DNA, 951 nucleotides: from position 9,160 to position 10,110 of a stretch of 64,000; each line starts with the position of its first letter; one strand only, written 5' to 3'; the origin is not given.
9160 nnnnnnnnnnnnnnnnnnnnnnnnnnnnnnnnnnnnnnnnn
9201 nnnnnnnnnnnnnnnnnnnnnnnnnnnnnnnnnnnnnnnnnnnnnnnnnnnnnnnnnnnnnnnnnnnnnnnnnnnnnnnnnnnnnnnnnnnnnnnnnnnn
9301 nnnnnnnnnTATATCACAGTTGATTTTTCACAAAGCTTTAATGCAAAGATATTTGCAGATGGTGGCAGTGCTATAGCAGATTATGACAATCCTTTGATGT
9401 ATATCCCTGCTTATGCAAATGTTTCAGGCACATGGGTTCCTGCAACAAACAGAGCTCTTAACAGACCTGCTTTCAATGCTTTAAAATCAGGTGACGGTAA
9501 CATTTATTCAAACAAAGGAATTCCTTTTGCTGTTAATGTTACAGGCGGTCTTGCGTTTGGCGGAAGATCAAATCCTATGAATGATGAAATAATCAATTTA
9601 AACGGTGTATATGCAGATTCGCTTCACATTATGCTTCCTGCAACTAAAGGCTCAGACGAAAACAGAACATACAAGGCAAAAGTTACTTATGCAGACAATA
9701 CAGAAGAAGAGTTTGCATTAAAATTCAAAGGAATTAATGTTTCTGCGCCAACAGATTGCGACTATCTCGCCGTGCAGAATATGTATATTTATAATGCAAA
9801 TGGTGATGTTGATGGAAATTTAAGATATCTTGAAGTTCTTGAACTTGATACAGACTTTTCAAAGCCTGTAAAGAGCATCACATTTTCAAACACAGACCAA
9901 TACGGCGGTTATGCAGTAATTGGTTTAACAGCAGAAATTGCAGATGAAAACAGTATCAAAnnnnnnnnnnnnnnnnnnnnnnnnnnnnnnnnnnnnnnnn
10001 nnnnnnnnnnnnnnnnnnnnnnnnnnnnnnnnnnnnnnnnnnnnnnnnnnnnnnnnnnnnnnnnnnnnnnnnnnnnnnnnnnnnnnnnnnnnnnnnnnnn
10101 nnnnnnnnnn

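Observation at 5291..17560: Unassigned ~160-240 aa module present seven times across three proteins (A x3, B x2, D x2)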

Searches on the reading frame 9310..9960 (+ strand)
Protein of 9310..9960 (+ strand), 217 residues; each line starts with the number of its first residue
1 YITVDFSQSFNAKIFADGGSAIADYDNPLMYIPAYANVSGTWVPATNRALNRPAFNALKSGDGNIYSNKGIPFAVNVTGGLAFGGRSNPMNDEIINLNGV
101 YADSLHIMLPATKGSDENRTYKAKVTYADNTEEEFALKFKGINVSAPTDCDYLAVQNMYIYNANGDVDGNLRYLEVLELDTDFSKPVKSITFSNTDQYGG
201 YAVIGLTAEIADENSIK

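Call 10: find_homologous_proteins(query=A2, max_evalue=0.001)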
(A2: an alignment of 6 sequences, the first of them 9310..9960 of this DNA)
Query A2 (6 sequences): 3662 candidates shared short words with the query, none scored E <= 0.001.

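Call 11: search_solved_structures(query=A2, max_evalue=10)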
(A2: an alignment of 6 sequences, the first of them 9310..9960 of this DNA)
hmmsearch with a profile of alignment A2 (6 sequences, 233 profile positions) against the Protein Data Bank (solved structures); distinct sequences matched with E-value up to 10: 2.
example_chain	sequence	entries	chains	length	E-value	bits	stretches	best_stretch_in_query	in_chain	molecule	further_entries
6j5c_A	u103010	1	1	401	0.25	14.3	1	57-118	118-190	Envelope protein E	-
2f3l_A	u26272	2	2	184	0.6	13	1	5-69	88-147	RFR-Domain | pentapeptide repeat protein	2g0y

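Call 17: predict_structure(alignment_id=A2)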
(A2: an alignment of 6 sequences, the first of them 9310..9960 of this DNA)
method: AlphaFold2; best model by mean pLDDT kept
length: 217 residues; sequences in the alignment: 6
mean_pLDDT: 76.3   pTM: 0.80
mean pLDDT of the five models: 76.3, 72.3, 71.5, 67.5, 59.6
residues with pLDDT >= 90: 62; 70-90: 80; 50-70: 60; < 50: 15
segments of 3 or more residues with pLDDT < 50: 87-89, 162-164
pLDDT, mean of each block of 10 residues (from residue 1): 90 72 50 55 59 87 93 90 63 85 90 55 92 85 78 73 56 87 92 75 90 55
secondary structure, 60 per line:
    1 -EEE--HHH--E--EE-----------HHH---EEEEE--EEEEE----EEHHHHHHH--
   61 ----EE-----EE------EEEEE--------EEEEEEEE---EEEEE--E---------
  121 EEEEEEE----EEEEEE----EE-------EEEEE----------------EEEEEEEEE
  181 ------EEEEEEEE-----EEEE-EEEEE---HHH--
elements in order: E2-4 E34-38 E41-45 H52-58 E80-84 E93-100 E104-108 E121-127 E132-137 E151-155 E172-180 E187-194 E200-203 E205-209

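Call 19: fold_search(model_id=the predicted structure, library=pdb)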
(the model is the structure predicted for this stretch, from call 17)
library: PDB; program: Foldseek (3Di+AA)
matches with E <= 10: 1419; with E <= 0.001: 4
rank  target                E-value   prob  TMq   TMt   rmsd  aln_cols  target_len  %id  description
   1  7wuw_A                6.8e-05  1.00  0.58  0.63   4.6       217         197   12  Crystal structure of AziU3/U2 from Streptomyces sahachiroi (released 2022-09-07)
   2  8gs1_C                3.4e-04  1.00  0.54  0.58   7.0       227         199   10  Crystal structure of AziU2-U3 complex from Streptomyces sahachiroi NRRL2485 (released 2023-09-06)
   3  7wuw_B                3.6e-04  1.00  0.58  0.63   4.9       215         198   12  Crystal structure of AziU3/U2 from Streptomyces sahachiroi (released 2022-09-07)
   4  8gs1_A                7.3e-04  1.00  0.54  0.58   6.8       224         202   11  Crystal structure of AziU2-U3 complex from Streptomyces sahachiroi NRRL2485 (released 2023-09-06)
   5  2zey_A                1.2e-03  0.98  0.29  0.38   9.4       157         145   15  Family 16 carbohydrate binding module (released 2008-03-04)
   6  2zez_C                3.6e-03  0.98  0.29  0.40   6.9       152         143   11  Family 16 Carbohydrate Binding Module-2 (released 2008-03-25)
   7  1fv2_A                3.8e-03  0.82  0.29  0.17  18.0       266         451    8  The Hc fragment of tetanus toxin complexed with an analogue of its ganglioside receptor GT1B (released 2001-09-05)
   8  2zey_B                4.0e-03  0.97  0.29  0.39   8.7       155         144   15  Family 16 carbohydrate binding module (released 2008-03-04)
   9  2zez_A                4.5e-03  0.98  0.29  0.40   6.9       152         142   10  Family 16 Carbohydrate Binding Module-2 (released 2008-03-25)
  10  2zew_B                4.5e-03  0.97  0.31  0.41   9.1       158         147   13  Family 16 Cabohydrate Binding Domain Module 1 (released 2008-03-04)
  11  3oea_A                4.8e-03  0.95  0.29  0.39   9.3       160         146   16  Crystal structure of the Q121E mutants of C.polysaccharolyticus CBM16-1 bound to cellopentaose (released 2010-08-25)
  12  8hhe_A                5.6e-03  0.99  0.38  0.15  17.5       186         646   11  Crystal structure of Cry5B from Bacillus thuringiensis at 4.5 A resolution (released 2022-12-07)
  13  2zex_A                5.6e-03  0.98  0.31  0.41   9.1       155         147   14  Family 16 carbohydrate binding module (released 2008-03-04)
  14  2zez_B                6.2e-03  0.97  0.29  0.41   6.8       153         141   12  Family 16 Carbohydrate Binding Module-2 (released 2008-03-25)
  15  4w4z_A                9.6e-03  0.87  0.28  0.33   9.4       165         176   14  Structure of the EphA4 LBD in complex with peptide (released 2014-10-08)
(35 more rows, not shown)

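Call 20: search_protein_representatives(alignment_id=A2)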
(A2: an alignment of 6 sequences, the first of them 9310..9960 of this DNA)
Query: 6 sequences, 233 profile positions. Proteins with E-value up to 0.001 (for the whole library): 81; up to 1e-10: 39; up to 1e-30: 27. The best 81 are listed.
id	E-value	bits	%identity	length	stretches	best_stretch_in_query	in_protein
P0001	2.2e-105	367.9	-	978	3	1-232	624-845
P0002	8.1e-90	317.0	-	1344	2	1-232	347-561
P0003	5.4e-76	271.7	-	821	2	1-229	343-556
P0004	2.5e-73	263.0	-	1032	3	1-232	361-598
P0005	1.7e-69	250.4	-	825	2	1-229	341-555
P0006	1.3e-65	237.8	-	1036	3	1-232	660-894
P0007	7.7e-65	235.2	-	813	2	1-231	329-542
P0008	6.0e-61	222.5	-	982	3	1-232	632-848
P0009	1.3e-58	214.8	-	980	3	1-231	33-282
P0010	8.8e-57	208.8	-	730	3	1-232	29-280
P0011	7.9e-56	205.7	-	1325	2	1-232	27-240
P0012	9.8e-56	205.4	-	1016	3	1-230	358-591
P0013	1.3e-54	201.7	-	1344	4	1-232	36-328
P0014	4.9e-53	196.6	-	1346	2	1-230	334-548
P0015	1.2e-50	188.7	-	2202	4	36-232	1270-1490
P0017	3.8e-47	177.3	-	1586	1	1-229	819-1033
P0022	1.3e-38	149.4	-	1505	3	1-226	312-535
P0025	2.0e-36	142.2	-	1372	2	1-232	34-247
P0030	3.0e-26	108.9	-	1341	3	53-217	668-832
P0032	3.0e-22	95.9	-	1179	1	1-231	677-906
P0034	1.2e-15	74.2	-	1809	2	1-224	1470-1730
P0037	3.4e-12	62.9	-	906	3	28-231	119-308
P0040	1.1e-10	58.0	-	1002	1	1-227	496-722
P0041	9.5e-10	54.9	-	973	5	96-223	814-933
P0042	1.2e-09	54.6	-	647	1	1-211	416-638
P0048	3.0e-08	50.0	-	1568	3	45-211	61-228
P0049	3.5e-08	49.8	-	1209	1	1-229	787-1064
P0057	8.7e-06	42.0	-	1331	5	88-225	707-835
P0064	3.5e-05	40.0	-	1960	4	94-222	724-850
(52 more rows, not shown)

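Call 28: search_protein_families(library=pfam, alignment_id=A3, max_evalue=0.001)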
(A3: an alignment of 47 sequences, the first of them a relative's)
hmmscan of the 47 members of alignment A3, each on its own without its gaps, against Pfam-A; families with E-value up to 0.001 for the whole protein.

A. member 1, P0011 (1325 aa): 2 families
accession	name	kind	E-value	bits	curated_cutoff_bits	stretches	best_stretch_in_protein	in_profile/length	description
PF13229.12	Beta_helix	-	1.4e-10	41.4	25.9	1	777-879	36-138/158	Right handed beta helix region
PF21231.2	GH141_M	-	0.0001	22.6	27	1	735-771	119-155/156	GH141 insertion domain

B. families by the number of members that match (of 47 scanned): 28 families (the first 25 are shown)
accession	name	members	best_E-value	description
PF13229.12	Beta_helix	7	1.6e-13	Right handed beta helix region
PF13205.12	Big_5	5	4.1e-07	Bacterial Ig-like domain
PF21231.2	GH141_M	5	4.7e-06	GH141 insertion domain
PF00041.27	fn3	4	2.7e-19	Fibronectin type III domain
PF08428.16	Rib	4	1.9e-08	Rib domain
PF00404.24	Dockerin_1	3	4.5e-08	Dockerin type I domain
PF00395.25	SLH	2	9.6e-32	S-layer homology domain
PF18957.6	RibLong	2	1.7e-06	Long Rib domain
PF18938.6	aRib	2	5.7e-05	Atypical Rib domain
PF00082.27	Peptidase_S8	1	6.6e-52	Subtilase family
PF00963.24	Cohesin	1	1.6e-15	Cohesin domain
PF13290.12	CHB_HEX_C_1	1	2.2e-13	Chitobiase/beta-hexosaminidase C-terminal domain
PF13287.12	Fn3_assoc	1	8.9e-12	Fn3 associated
PF13360.13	PQQ_2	1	2e-11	Outer membrane protein assembly factor BamB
PF17996.7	CE2_N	1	5.3e-11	Carbohydrate esterase 2 N-terminal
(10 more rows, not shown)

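Call 35: search_solved_structures(query=A4, max_evalue=10)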
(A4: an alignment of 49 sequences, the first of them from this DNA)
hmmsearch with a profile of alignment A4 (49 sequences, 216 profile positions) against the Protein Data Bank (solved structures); distinct sequences matched with E-value up to 10: 7.
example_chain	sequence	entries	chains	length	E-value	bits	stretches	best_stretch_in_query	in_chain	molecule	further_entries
6s5y_A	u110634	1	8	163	0.0017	21.6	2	112-143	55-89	Group B streptococcal R4 surface protein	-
2mqg_A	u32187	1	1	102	0.064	16.4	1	89-153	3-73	LigB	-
8yke_A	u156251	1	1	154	0.074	16.2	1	108-168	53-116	YSIRK signal domain/LPXTG anchor domain surface protein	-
6j5c_A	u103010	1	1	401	0.31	14.2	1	45-96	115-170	Envelope protein E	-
8gs1_A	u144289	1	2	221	0.45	13.7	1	59-128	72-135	Azi28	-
7wuw_A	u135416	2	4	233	0.5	13.5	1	59-128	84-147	AziU2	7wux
6czj_A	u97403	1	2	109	0.65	13.1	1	112-141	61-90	b10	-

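Call 36: search_protein_families(library=pfam, alignment_id=A4, max_evalue=10)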
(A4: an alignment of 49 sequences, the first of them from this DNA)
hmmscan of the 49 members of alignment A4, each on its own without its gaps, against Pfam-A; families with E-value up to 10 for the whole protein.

A. member 1, seq(214 aa): 0 families

B. families by the number of members that match (of 49 scanned): 25 families
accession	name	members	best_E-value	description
PF08428.16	Rib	2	0.02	Rib domain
PF05229.21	SCPU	1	0.00017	Spore Coat Protein U domain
PF17475.7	Binary_toxB_2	1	0.0016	Clostridial binary toxin B/anthrax toxin PA domain 2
PF03097.24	BRO1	1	0.0027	BRO1-like domain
PF14716.13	HHH_8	1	0.0033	Helix-hairpin-helix domain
PF08758.17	Cadherin_pro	1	0.0055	Cadherin prodomain like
PF21110.3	GlxA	1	0.0095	GlxA beta barrel domain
PF18692.7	DUF5640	1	0.011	Family of unknown function (DUF5640)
PF21852.1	DUF6911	1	0.012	Family of unknown function (DUF6911)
PF14203.11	TTRAP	1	0.07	Putative transposon-transfer assisting protein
PF07338.18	YdgH_BhsA-like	1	0.082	YdgH/BhsA/McbA-like domain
PF01356.24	A_amylase_inhib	1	0.092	Alpha amylase inhibitor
PF23932.1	SP10_terminator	1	0.096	Phage termination protein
PF23410.3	Beta-prop_VPS8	1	0.11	Vps8 beta-propeller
PF19059.5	DUF5755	1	0.13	Family of unknown function (DUF5755)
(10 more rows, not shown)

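Call 37: search_solved_structures(query=A4, max_evalue=1, show_alignments=5)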
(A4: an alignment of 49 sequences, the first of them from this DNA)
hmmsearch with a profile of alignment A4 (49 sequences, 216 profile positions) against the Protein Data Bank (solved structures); distinct sequences matched with E-value up to 1: 7.
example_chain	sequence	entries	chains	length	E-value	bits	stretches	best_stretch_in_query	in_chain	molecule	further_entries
6s5y_A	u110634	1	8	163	0.0017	21.6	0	112-143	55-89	Group B streptococcal R4 surface protein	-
2mqg_A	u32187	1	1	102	0.064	16.4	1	89-153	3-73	LigB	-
8yke_A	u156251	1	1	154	0.074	16.2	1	108-168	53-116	YSIRK signal domain/LPXTG anchor domain surface protein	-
6j5c_A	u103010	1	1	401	0.31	14.2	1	45-96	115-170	Envelope protein E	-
8gs1_A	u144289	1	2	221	0.45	13.7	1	59-128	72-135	Azi28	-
7wuw_A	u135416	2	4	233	0.5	13.5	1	59-128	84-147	AziU2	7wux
6czj_A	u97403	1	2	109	0.65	13.1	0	112-141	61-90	b10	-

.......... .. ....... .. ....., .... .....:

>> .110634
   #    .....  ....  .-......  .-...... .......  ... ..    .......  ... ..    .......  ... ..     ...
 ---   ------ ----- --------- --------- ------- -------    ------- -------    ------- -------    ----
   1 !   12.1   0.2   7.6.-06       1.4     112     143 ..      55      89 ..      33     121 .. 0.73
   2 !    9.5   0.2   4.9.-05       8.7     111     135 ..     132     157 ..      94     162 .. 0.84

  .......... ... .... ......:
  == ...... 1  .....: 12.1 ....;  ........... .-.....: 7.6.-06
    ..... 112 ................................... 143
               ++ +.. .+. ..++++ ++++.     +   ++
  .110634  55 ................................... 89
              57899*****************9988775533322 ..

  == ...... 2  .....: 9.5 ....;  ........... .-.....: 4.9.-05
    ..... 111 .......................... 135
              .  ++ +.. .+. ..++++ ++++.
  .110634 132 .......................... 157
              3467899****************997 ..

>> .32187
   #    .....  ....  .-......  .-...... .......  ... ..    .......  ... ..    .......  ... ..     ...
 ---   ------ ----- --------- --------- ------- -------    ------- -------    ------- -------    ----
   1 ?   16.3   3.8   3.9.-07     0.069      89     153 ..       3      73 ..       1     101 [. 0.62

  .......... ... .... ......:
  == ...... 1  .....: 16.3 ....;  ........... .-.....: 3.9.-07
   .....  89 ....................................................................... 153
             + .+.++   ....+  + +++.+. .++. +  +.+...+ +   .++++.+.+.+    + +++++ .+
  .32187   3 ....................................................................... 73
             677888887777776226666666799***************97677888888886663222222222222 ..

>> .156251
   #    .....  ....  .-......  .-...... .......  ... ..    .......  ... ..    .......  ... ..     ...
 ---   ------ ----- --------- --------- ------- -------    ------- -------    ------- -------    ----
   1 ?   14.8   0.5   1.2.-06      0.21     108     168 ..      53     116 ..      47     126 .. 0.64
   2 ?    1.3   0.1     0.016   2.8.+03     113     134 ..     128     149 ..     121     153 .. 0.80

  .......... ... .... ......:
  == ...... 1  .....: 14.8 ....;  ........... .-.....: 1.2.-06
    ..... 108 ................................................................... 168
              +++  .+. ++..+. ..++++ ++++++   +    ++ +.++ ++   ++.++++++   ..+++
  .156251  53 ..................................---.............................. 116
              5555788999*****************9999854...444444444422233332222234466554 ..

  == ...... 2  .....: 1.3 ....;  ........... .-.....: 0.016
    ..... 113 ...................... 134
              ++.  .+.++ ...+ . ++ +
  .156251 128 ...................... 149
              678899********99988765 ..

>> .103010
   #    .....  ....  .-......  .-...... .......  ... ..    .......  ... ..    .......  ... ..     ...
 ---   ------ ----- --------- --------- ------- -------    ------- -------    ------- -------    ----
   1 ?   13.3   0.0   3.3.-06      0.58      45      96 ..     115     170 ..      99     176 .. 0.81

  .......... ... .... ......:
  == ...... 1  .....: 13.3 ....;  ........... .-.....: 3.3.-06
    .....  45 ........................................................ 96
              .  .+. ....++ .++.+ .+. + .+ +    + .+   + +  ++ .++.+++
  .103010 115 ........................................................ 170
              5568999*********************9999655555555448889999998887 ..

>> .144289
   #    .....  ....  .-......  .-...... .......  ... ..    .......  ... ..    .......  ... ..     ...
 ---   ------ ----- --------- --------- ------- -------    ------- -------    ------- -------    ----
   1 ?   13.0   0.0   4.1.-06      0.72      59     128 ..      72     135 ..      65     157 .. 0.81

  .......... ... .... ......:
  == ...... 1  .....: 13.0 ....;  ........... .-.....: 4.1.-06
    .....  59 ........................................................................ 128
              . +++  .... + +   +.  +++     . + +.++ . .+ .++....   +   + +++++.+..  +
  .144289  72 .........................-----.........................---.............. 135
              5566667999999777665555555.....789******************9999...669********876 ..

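Call 42: find_related_loci(query=A5, collection=genome_contigs, flank=10000)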
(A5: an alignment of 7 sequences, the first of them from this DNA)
Query A5 (214 aa) in genome_contigs; peptide patterns used: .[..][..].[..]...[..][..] (x = any residue, [..] = any of these).
76 stretches matched a pattern, but none encodes a relative of the query by tblastn (E <= 1e-3).

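Call 43: predict_structure(alignment_id=A4)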
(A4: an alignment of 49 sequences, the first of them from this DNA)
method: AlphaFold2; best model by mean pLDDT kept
length: 214 residues; sequences in the alignment: 49
mean_pLDDT: 96.4   pTM: 0.92
mean pLDDT of the five models: 96.4, 96.3, 95.7, 95.5, 95.4
residues with pLDDT >= 90: 206; 70-90: 6; 50-70: 1; < 50: 1
segments of 3 or more residues with pLDDT < 50: none
pLDDT, mean of each block of 10 residues (from residue 1): 98 98 97 95 96 98 98 98 92 95 98 96 98 98 94 98 98 98 97 96 98 68
secondary structure, 60 per line:
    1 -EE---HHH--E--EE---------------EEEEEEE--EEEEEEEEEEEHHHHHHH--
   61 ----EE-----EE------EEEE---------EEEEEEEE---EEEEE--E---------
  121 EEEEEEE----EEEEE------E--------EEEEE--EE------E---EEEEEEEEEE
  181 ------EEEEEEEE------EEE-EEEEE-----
elements in order: E32-38 E41-51 H52-58 E80-83 E93-100 E104-108 E121-127 E132-136 E152-156 E171-180 E187-194 E201-203 E205-209

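Call 45: fold_search(model_id=the predicted structure, library=pdb)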
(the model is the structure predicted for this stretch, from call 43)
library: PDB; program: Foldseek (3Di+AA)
matches with E <= 10: 1382; with E <= 0.001: 4
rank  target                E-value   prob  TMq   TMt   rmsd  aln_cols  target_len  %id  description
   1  7wuw_A                4.6e-05  1.00  0.59  0.63   5.0       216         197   13  Crystal structure of AziU3/U2 from Streptomyces sahachiroi (released 2022-09-07)
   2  7wuw_B                2.4e-04  1.00  0.59  0.63   5.0       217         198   13  Crystal structure of AziU3/U2 from Streptomyces sahachiroi (released 2022-09-07)
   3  8gs1_C                2.4e-04  1.00  0.58  0.62   5.1       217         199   12  Crystal structure of AziU2-U3 complex from Streptomyces sahachiroi NRRL2485 (released 2023-09-06)
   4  8gs1_A                5.8e-04  1.00  0.59  0.61   4.9       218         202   13  Crystal structure of AziU2-U3 complex from Streptomyces sahachiroi NRRL2485 (released 2023-09-06)
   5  2zey_A                1.5e-03  0.98  0.29  0.38   9.6       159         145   14  Family 16 carbohydrate binding module (released 2008-03-04)
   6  2zew_B                1.8e-03  0.97  0.29  0.38   9.5       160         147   16  Family 16 Cabohydrate Binding Domain Module 1 (released 2008-03-04)
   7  2zez_A                2.4e-03  0.98  0.28  0.38   7.4       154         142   11  Family 16 Carbohydrate Binding Module-2 (released 2008-03-25)
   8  2zez_C                2.4e-03  0.98  0.28  0.37   7.4       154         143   12  Family 16 Carbohydrate Binding Module-2 (released 2008-03-25)
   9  4w4z_A                2.8e-03  0.92  0.27  0.31  10.0       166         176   15  Structure of the EphA4 LBD in complex with peptide (released 2014-10-08)
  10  2zey_B                3.1e-03  0.94  0.28  0.36   9.3       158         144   16  Family 16 carbohydrate binding module (released 2008-03-04)
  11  4moa                  4.5e-03  0.99  0.36  0.15  10.2       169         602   11  Crystal structure of CRY4BA-R203Q TOXIN (released 2014-12-10)
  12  2zex_A                4.8e-03  0.87  0.27  0.35  10.9       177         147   15  Family 16 carbohydrate binding module (released 2008-03-04)
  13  3oeb_A                5.3e-03  0.91  0.28  0.37   9.6       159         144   16  Crystal structure of the Q121E mutant of C.polysaccharolyticus CBM16-1 bound to mannopentaose (released 2010-08-25)
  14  2zex_B                5.3e-03  0.91  0.27  0.35   9.7       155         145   14  Family 16 carbohydrate binding module (released 2008-03-04)
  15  3oea_A                5.9e-03  0.93  0.29  0.38   9.5       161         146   16  Crystal structure of the Q121E mutants of C.polysaccharolyticus CBM16-1 bound to cellopentaose (released 2010-08-25)
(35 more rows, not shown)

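Call 55: find_encoding_contigs(protein=P0011, flank=10000, max_places=3)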
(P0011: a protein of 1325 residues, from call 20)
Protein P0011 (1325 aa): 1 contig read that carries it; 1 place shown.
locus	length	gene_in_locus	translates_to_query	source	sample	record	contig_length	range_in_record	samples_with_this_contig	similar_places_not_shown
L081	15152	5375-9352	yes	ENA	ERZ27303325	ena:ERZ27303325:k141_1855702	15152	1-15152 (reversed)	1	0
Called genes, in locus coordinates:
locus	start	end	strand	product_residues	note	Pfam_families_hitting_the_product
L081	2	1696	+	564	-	?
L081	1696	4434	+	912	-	PF00395:SLH (weak)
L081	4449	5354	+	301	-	PF04616:Glyco_hydro_43 (faint)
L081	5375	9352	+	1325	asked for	PF13229:Beta_helix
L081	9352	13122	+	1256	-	PF13229:Beta_helix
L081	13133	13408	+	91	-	PF00216:Bac_DNA_binding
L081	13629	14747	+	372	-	PF13204:Apiosidase, PF12904:Collagen_bind_2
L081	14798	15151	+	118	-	?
